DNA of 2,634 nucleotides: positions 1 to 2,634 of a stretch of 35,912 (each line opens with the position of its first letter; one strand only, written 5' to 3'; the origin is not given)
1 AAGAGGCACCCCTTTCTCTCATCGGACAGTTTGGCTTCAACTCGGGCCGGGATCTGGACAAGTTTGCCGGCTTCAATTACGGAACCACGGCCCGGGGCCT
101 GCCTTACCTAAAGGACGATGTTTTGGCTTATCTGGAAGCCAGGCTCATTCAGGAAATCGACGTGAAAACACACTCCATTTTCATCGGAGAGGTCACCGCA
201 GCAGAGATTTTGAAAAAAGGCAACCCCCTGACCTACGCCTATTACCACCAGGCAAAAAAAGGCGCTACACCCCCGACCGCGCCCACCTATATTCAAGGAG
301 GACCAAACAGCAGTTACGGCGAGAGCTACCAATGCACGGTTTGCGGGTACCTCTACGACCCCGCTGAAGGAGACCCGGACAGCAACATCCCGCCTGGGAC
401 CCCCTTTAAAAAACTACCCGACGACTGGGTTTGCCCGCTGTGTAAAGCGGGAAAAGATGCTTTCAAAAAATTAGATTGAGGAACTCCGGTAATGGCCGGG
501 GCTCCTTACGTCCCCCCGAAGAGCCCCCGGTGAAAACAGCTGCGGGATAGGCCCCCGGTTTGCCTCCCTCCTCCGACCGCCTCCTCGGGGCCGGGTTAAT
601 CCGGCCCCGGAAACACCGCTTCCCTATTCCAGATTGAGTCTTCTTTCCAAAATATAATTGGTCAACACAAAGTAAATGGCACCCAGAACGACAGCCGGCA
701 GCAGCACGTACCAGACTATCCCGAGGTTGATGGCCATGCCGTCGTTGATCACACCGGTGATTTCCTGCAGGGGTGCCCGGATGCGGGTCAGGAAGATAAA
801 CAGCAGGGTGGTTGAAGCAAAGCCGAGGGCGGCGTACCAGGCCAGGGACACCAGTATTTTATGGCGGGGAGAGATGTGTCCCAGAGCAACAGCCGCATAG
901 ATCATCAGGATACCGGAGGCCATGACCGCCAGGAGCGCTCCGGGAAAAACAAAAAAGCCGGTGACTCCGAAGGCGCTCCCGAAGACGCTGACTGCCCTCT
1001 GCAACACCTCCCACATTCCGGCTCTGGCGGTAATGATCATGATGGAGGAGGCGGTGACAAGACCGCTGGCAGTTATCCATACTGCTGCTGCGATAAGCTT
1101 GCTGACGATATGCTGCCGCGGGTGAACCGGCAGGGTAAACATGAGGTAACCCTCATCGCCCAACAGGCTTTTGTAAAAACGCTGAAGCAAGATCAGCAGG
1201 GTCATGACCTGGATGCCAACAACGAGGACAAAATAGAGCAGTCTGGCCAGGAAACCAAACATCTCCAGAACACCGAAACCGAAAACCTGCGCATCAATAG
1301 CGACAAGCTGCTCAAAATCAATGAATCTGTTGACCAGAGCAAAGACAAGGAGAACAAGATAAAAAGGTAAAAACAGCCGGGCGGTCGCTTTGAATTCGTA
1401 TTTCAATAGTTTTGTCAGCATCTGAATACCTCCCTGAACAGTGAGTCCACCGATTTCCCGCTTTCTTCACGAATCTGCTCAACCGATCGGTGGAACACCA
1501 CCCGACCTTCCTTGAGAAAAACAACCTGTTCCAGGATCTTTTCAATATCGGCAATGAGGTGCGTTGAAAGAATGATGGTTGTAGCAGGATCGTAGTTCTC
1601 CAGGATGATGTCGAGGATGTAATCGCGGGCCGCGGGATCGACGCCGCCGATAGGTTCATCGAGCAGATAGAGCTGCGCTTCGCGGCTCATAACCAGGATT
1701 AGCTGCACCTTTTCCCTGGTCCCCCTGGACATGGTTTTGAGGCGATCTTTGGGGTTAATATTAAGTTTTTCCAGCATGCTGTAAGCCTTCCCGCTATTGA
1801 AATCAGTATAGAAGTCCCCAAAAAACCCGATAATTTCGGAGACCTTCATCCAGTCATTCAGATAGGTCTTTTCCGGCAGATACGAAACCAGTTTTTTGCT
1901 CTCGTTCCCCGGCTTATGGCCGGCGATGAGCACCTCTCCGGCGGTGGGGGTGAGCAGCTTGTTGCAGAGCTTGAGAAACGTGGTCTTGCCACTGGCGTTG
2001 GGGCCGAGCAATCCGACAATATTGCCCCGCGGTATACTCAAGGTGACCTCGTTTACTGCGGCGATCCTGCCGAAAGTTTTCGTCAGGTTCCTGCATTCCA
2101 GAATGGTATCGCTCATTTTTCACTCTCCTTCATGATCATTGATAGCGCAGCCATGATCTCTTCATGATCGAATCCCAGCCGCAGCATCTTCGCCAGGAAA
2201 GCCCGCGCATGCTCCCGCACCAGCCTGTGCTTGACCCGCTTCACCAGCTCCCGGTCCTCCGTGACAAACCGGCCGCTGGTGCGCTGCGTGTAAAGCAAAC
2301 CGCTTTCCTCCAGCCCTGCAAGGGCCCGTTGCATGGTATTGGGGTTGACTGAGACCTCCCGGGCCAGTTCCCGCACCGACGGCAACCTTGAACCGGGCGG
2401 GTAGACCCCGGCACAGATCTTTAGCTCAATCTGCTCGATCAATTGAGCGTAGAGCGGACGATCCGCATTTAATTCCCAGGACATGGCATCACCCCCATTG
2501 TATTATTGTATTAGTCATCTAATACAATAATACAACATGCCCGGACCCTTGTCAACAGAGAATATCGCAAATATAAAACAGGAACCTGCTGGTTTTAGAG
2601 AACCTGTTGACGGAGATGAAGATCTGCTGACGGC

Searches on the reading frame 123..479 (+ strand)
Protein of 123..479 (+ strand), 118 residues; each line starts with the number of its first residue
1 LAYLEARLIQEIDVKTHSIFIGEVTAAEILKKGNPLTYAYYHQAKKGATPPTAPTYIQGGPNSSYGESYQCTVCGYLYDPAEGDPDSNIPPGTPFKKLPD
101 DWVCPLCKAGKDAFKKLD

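Call 11: search_protein_families(library=pfam, proteins=[window:123-479:+], max_evalue=0.001)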
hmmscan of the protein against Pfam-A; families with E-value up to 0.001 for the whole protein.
window:123-479:+ (118 aa): 3 families
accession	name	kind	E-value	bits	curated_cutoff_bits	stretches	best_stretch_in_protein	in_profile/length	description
PF00301.25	Rubredoxin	-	3e-24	85.2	23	1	69-114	2-47/47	Rubredoxin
PF21349.2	RUBY_RBDX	-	5.1e-07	29.5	26.5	0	99-115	16-30/30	Rubrerythrin, rubredoxin-like domain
PF01613.24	Flavin_Reduct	-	9.9e-07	29.4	27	1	2-40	106-146/153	Flavin reductase like domain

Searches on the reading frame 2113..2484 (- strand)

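Call 11: search_protein_families(library=pfam, proteins=[window:2113-2484:-], max_evalue=0.001)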
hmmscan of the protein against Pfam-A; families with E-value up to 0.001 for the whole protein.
window:2113-2484:- (123 aa): 4 families
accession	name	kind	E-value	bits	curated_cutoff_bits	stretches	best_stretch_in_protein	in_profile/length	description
PF00392.27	GntR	-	3.4e-14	52.7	27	1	11-74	1-64/64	Bacterial regulatory proteins, gntR family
PF13730.12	HTH_36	-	1.3e-05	25.4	25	1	34-64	25-55/55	Helix-turn-helix domain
PF25213.1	HVO_A0261_N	-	0.00014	22.1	35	1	38-73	28-61/86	HVO_A0261 N-terminal domain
PF12802.13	MarR_2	-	0.00077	20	27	0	35-69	21-55/61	MarR family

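Call 12: search_protein_families(library=ncbifam, proteins=[window:2113-2484:-], max_evalue=0.00001)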
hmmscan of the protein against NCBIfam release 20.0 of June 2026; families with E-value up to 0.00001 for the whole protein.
window:2113-2484:- (123 aa): 21 families
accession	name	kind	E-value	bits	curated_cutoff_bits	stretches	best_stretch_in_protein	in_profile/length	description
NF047563.1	modulin_PmtR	equivalog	1.8e-17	63.5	200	1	6-121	8-124/125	PSM export ABC transporter transcriptional regulator PmtR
NF052282.1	PLP_TF_PdxR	equivalog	3.8e-17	62.5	320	1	10-85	1-76/448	MocR-like pyridoxine biosynthesis transcription factor PdxR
NF053730.1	TransRegRv1152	equivalog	5.3e-15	55.4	170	1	4-112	10-113/120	Rv1152 family transcriptional regulator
NF052290.2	MocR_like_YczR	exception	5e-12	45.3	487.4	1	6-86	16-95/458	MocR-like transcription factor YczR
TIGR02325.1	C_P_lyase_phnF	equivalog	3.9e-11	42.9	156.8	1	11-87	9-84/238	phosphonate metabolism transcriptional regulator PhnF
TIGR02018.2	his_ut_repres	equivalog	5.6e-11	42.2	220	1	12-91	1-80/226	histidine utilization transcriptional repressor HutC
NF052286.1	ecto_TF_EhuR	exception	1.4e-10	40.4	480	1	7-79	8-80/458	MocR-like ectoine utilization transcription factor EhuR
NF052281.1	rhizopine_MocR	equivalog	1.2e-09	37.3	650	1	6-86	14-94/479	rhizopine catabolism transcriptional regulator MocR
NF012025.0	PRK15481.1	equivalog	2.7e-09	36.2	573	1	14-82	10-78/432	MocR-like B6 salvage transcription factor PtsJ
TIGR03337.1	phnR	equivalog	2.4e-08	34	296.75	1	12-80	3-71/231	phosphonate utilization transcriptional regulator PhnR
NF008491.0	PRK11402.1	subfamily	3.7e-08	33.2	269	1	6-77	7-78/243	GntR family transcriptional regulator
NF041547.1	GntR_LSA1692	equivalog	7.4e-08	32.3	275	1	11-78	2-69/233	GntR family transcriptional regulator, LSA1692 subfamily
NF052285.1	GABA_TF_GabR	exception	1.2e-07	30.9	600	1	12-107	1-99/456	MocR-like transcriptional regulator GabR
NF011575.0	PRK14999.1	equivalog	1.7e-07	30.8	424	1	7-79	9-81/241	histidine utilization repressor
TIGR02404.1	trehalos_R_Bsub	equivalog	2e-07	30.9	211.95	1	12-80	2-70/233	trehalose operon repressor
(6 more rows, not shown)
